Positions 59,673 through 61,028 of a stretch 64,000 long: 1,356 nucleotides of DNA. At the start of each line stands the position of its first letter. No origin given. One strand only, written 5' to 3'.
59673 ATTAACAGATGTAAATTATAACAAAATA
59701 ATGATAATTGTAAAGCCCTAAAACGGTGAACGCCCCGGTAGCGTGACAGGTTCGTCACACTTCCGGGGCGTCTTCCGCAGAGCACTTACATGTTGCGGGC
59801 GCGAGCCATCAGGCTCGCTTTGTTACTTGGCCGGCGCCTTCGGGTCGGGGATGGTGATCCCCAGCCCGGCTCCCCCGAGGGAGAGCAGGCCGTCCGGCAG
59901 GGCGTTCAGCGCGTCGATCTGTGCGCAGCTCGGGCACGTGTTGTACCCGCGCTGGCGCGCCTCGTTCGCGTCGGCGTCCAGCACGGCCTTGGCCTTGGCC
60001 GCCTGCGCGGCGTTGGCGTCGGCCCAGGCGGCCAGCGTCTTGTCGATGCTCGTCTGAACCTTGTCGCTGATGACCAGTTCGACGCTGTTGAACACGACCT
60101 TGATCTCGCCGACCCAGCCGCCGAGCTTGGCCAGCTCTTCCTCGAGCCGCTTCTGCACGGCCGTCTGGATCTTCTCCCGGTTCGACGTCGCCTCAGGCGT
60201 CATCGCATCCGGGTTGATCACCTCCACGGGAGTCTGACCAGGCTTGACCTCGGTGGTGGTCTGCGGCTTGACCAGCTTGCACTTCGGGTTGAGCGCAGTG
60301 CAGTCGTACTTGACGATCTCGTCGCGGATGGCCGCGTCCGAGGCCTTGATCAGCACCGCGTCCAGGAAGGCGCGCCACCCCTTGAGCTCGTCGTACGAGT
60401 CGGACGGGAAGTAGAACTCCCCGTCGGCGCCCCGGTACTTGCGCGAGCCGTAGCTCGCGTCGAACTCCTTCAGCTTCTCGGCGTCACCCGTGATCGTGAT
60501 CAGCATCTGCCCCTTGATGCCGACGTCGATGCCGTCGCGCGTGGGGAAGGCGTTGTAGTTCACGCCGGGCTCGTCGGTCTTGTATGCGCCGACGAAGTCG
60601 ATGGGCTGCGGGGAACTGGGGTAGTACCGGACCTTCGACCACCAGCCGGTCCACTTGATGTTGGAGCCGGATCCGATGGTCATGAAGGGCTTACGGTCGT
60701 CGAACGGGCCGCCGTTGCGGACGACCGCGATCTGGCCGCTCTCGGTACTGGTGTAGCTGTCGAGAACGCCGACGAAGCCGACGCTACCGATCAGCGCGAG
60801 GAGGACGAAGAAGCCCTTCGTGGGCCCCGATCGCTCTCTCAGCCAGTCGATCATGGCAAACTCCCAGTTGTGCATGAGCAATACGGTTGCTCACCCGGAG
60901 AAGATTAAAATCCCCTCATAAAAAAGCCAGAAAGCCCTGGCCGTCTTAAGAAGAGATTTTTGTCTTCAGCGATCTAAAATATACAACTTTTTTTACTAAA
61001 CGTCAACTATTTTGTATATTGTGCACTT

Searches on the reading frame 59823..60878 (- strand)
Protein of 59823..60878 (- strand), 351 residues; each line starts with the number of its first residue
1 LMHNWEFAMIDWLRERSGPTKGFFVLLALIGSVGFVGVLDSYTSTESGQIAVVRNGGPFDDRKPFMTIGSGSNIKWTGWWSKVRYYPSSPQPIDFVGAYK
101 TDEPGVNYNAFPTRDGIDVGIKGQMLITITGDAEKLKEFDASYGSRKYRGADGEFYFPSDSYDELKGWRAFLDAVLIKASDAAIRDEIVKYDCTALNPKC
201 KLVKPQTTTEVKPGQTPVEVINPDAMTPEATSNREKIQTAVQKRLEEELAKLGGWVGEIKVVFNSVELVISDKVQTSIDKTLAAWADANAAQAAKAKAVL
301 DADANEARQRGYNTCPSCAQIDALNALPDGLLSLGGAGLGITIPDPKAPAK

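Call 59: search_protein_families(library=pfam, proteins=[window:59823-60878:-], max_evalue=0.01)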
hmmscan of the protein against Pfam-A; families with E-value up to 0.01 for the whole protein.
window:59823-60878:- (351 aa): 1 family
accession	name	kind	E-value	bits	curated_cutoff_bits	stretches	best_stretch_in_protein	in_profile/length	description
PF01145.31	Band_7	-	2.3e-09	38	23.6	1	44-296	2-172/176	SPFH domain / Band 7 family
